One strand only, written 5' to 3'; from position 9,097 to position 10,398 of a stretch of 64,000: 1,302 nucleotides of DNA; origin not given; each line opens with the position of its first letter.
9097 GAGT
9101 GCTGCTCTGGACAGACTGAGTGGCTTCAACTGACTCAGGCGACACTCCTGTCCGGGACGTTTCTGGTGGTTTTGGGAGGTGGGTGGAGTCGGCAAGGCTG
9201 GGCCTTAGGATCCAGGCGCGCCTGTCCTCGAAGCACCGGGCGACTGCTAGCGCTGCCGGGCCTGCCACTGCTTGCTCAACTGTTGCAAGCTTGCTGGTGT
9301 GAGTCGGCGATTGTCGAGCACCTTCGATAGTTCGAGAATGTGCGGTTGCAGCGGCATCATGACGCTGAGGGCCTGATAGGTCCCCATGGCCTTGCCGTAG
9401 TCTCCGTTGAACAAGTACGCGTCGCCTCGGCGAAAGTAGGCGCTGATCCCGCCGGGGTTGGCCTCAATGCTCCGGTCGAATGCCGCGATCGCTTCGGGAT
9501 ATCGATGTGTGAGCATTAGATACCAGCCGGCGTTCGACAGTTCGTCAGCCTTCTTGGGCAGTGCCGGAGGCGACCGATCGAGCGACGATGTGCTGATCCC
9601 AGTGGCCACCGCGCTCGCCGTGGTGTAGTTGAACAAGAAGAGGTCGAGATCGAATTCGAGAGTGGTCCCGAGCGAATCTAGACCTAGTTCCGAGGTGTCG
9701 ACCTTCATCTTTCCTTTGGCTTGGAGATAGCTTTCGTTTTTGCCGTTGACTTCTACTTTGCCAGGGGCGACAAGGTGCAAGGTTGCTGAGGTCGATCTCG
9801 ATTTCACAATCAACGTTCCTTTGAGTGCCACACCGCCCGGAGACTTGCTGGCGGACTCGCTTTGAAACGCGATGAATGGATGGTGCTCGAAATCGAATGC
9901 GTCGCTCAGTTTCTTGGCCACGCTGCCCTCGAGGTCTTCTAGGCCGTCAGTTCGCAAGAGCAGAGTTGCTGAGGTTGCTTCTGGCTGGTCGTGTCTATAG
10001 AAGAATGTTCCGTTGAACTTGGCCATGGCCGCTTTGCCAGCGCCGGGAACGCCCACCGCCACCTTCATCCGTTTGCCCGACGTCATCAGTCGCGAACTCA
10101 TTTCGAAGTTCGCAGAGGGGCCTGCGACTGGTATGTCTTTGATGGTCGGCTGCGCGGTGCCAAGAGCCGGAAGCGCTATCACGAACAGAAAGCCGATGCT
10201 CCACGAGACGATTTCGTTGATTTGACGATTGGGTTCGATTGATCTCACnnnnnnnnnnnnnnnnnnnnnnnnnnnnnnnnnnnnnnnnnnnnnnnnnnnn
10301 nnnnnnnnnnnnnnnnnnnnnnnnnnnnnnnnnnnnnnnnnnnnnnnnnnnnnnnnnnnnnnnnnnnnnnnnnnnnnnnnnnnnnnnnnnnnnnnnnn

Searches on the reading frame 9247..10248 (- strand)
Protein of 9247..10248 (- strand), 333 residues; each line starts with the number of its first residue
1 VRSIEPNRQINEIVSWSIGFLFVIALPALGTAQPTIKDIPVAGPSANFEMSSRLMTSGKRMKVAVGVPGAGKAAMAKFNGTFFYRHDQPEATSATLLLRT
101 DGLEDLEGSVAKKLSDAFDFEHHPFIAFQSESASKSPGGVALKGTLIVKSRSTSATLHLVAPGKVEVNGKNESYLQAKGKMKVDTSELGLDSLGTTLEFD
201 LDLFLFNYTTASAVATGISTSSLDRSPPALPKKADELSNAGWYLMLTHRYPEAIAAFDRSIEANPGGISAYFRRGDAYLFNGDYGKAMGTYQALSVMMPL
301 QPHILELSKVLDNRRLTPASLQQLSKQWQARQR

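Call 5: search_protein_families(library=pfam, proteins=[window:9247-10248:-])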
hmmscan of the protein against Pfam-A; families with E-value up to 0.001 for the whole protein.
window:9247-10248:- (333 aa): 6 families
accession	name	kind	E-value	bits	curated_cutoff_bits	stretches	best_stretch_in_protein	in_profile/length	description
PF07719.23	TPR_2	-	4.1e-09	36.3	27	1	234-265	1-32/34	Tetratricopeptide repeat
PF00515.34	TPR_1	-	7.1e-07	29.2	27.8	0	234-265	1-32/34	Tetratricopeptide repeat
PF13432.12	TPR_16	-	3.2e-06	27.9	32.7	1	244-293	7-56/65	Tetratricopeptide repeat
PF13431.12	TPR_17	-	1.2e-05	25.7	24.4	1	256-287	1-32/34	Tetratricopeptide repeat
PF04264.18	YceI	-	3.5e-05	24.6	23.7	1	73-195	24-140/150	YceI-like domain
PF13181.12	TPR_8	-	0.00029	21.2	25.7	0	269-291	2-24/34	Tetratricopeptide repeat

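Call 6: search_protein_families(library=ncbifam, proteins=[window:9247-10248:-])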
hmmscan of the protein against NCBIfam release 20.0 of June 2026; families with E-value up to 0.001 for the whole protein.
window:9247-10248:- (333 aa): 0 families

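Call 55: search_protein_families(library=padloc, proteins=[window:9247-10248:-], max_evalue=0.001)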
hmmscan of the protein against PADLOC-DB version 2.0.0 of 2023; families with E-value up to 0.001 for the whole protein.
window:9247-10248:- (333 aa): 0 families
